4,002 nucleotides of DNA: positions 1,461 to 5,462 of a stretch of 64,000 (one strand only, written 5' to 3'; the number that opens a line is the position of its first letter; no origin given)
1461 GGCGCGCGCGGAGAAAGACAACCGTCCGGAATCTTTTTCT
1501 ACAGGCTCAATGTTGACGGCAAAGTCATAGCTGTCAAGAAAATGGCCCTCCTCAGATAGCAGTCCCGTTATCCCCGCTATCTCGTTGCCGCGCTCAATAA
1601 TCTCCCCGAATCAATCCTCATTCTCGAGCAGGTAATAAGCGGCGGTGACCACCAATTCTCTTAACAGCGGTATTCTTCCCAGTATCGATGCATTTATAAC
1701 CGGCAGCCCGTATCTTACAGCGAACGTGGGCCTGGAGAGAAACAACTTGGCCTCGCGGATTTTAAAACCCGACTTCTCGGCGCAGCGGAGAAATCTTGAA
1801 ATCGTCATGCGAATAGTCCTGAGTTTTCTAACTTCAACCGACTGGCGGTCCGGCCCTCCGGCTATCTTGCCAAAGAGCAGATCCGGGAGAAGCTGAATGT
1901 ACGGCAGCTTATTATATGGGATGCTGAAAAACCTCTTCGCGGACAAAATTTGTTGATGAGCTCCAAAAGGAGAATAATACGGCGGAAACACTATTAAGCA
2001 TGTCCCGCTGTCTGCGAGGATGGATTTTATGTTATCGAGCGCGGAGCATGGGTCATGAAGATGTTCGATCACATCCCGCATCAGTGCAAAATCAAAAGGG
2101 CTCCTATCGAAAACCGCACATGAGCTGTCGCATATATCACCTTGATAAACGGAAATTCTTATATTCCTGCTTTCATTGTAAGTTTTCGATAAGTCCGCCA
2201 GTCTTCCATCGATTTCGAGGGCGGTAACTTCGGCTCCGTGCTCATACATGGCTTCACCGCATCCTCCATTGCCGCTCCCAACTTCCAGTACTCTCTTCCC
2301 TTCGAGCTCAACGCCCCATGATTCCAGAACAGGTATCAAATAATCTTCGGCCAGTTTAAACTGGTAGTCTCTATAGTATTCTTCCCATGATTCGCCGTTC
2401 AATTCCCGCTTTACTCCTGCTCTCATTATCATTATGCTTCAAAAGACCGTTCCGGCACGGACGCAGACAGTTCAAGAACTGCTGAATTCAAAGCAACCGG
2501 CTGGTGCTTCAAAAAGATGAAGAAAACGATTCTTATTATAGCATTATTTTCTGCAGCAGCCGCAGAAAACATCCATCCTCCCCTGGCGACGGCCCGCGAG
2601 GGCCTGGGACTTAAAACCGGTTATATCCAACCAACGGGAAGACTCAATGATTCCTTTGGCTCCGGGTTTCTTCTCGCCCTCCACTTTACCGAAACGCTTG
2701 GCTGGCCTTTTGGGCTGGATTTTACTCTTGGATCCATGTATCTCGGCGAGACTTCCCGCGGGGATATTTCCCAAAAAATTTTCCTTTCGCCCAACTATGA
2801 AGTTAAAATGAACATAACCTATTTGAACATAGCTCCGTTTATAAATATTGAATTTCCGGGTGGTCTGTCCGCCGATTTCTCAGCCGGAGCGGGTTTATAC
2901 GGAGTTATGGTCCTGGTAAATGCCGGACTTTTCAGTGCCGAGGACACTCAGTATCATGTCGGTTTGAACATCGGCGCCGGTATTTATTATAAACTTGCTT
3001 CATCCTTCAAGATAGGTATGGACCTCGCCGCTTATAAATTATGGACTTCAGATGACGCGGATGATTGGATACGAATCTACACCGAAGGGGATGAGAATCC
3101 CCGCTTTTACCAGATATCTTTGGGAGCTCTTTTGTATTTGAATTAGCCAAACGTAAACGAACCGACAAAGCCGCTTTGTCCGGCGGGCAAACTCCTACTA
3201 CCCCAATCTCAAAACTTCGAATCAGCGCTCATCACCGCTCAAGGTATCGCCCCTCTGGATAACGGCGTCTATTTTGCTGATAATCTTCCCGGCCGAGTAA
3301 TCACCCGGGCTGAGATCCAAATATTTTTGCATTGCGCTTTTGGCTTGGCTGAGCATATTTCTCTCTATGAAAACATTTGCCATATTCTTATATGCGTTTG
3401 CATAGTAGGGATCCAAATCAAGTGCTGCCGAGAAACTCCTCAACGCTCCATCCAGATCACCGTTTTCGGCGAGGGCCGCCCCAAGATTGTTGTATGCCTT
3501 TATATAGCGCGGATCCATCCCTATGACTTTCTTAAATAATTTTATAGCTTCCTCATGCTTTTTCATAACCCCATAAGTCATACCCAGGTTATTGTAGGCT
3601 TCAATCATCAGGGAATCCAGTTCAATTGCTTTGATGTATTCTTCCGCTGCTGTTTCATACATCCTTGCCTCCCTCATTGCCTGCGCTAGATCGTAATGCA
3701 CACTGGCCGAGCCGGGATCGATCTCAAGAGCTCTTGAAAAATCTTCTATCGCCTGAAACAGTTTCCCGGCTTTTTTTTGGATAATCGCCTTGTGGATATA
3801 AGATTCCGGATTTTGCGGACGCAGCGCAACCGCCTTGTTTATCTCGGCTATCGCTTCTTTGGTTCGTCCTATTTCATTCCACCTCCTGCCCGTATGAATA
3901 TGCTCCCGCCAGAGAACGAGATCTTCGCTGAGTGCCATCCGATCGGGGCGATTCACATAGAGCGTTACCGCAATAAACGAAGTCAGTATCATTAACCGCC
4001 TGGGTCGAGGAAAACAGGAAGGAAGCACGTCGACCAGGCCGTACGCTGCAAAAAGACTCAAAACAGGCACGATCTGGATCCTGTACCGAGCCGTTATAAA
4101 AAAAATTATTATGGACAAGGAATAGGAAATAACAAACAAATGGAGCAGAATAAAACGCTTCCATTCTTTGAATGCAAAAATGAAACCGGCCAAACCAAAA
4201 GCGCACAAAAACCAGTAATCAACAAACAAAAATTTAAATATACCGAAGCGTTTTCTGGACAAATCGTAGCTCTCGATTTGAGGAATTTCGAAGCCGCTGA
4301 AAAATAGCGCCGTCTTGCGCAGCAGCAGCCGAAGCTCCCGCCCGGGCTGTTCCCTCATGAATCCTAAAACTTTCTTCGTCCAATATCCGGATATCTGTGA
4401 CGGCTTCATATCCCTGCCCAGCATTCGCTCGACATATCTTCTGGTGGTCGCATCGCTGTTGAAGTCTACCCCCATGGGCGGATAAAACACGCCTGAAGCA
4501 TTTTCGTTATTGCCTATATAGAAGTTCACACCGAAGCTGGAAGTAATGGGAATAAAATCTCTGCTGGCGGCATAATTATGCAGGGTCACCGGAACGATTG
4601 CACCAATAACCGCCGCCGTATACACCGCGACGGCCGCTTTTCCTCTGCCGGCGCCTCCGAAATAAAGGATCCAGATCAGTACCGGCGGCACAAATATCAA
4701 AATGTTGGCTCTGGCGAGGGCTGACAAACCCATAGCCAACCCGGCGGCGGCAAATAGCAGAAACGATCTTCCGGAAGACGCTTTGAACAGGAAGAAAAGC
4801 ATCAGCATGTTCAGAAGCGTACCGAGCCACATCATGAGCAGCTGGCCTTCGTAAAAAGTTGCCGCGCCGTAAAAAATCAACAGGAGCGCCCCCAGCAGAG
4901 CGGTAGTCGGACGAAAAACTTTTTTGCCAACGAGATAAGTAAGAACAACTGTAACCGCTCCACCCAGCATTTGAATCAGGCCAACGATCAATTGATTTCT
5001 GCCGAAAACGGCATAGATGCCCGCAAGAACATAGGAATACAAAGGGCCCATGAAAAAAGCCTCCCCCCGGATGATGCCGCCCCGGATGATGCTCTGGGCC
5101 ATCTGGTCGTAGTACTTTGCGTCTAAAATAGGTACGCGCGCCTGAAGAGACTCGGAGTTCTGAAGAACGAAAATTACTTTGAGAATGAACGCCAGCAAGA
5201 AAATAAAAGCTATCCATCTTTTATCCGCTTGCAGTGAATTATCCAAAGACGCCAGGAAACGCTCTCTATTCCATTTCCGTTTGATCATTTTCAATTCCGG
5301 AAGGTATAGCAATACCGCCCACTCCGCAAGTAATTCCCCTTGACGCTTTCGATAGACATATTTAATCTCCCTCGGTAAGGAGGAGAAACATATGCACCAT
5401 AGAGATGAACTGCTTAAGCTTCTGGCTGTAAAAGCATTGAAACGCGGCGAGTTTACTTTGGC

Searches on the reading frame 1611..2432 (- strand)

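Call 102: search_protein_families(library=pfam, proteins=[window:1611-2432:-], max_evalue=0.00001)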
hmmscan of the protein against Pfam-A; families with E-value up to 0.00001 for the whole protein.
window:1611-2432:- (273 aa): 6 families
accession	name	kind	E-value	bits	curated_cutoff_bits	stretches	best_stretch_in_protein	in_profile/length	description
PF13489.12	Methyltransf_23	-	2.7e-15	56.9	27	1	40-150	18-119/164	Methyltransferase domain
PF08241.18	Methyltransf_11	-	1.3e-11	45.4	21.2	1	49-147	1-95/95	Methyltransferase domain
PF13649.12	Methyltransf_25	-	2.6e-10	41.3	27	1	48-143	1-97/97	Methyltransferase domain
PF13847.12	Methyltransf_31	-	7e-10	39.2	27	1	44-147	3-109/145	Methyltransferase domain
PF08242.18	Methyltransf_12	-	3.3e-09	37.8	30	1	49-144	1-97/98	Methyltransferase domain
PF00398.26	RrnaAD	-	5e-06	26.2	24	1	44-104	30-89/263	Ribosomal RNA adenine dimethylase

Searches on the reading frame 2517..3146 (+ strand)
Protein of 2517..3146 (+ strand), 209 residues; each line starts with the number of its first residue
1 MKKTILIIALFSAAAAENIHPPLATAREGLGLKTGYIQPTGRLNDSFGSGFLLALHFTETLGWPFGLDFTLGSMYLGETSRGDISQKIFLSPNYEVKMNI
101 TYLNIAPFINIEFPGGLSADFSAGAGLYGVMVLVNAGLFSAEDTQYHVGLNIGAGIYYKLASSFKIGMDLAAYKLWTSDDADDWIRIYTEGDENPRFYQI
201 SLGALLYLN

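Call 102: search_protein_families(library=pfam, proteins=[window:2517-3146:+], max_evalue=0.00001)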
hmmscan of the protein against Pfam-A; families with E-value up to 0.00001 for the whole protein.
window:2517-3146:+ (209 aa): 1 family
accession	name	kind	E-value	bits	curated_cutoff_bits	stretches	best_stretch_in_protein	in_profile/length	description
PF13505.12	OMP_b-brl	-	2.7e-06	28.1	28.7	1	6-203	4-170/175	Outer membrane protein beta-barrel domain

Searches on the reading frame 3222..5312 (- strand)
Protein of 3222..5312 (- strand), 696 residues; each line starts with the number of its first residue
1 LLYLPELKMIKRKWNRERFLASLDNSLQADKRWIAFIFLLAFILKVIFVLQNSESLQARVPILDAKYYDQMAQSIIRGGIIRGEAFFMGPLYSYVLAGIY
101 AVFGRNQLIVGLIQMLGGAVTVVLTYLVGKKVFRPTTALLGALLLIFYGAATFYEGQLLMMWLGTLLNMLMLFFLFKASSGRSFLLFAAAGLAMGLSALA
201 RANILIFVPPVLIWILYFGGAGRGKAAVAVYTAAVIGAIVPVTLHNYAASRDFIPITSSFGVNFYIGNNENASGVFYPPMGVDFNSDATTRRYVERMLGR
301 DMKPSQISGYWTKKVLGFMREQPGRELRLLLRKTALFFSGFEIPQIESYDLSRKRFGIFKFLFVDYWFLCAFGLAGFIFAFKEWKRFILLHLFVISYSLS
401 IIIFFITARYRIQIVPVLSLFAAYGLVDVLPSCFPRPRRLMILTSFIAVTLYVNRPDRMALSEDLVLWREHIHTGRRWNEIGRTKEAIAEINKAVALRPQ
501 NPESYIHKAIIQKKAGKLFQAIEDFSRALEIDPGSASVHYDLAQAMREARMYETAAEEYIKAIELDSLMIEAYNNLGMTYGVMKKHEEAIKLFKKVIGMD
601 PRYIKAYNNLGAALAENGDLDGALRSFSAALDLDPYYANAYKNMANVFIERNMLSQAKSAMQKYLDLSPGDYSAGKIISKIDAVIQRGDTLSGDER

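Call 25: search_protein_families(library=pfam, proteins=[window:3222-5312:-], max_evalue=0.00001)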
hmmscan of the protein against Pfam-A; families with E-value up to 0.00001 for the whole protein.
window:3222-5312:- (696 aa): 16 families
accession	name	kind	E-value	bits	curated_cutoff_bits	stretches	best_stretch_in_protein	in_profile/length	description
PF13414.12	TPR_11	-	3.2e-31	107.2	26.8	1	585-618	9-42/42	TPR repeat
PF07719.23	TPR_2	-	1.3e-28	97.2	27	0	605-636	2-33/34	Tetratricopeptide repeat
PF00515.34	TPR_1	-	1.4e-28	97.9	27.8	2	571-603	2-34/34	Tetratricopeptide repeat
PF13431.12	TPR_17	-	3.4e-25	86.6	24.4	0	592-624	1-33/34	Tetratricopeptide repeat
PF13181.12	TPR_8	-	5.7e-21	73.3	25.7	1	571-602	2-33/34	Tetratricopeptide repeat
PF14559.12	TPR_19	-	4.2e-19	69.1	25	1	614-671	1-58/68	Tetratricopeptide repeat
PF13424.12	TPR_12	-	6.9e-15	55.5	30.1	1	569-633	2-74/77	Tetratricopeptide repeat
PF13432.12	TPR_16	-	6.5e-13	49.3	32.7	1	580-637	7-64/65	Tetratricopeptide repeat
PF13428.12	TPR_14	-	1.2e-12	47.5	23.5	0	606-646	3-43/44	Tetratricopeptide repeat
PF13231.12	PMT_2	-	6.1e-10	40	26.1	1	90-240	4-153/160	Dolichyl-phosphate-mannose-protein mannosyltransferase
PF13371.12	TPR_9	-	9.7e-10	38.8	35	0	485-537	12-64/73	Tetratricopeptide repeat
PF12569.14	NatA_aux_su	-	3.7e-09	36.5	33.3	0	473-555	197-279/515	N-terminal acetyltransferase A, auxiliary subunit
PF13374.12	TPR_10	-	6.3e-09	36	27.5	0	571-597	3-29/42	Tetratricopeptide repeat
PF13174.12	TPR_6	-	8.7e-07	29.6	26.3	0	575-598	5-28/33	Tetratricopeptide repeat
PF23914.1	TPR_CcmH_CycH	-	3.5e-06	27.4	42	0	516-597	64-148/158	Cytochrome c-type biogenesis protein H TPR domain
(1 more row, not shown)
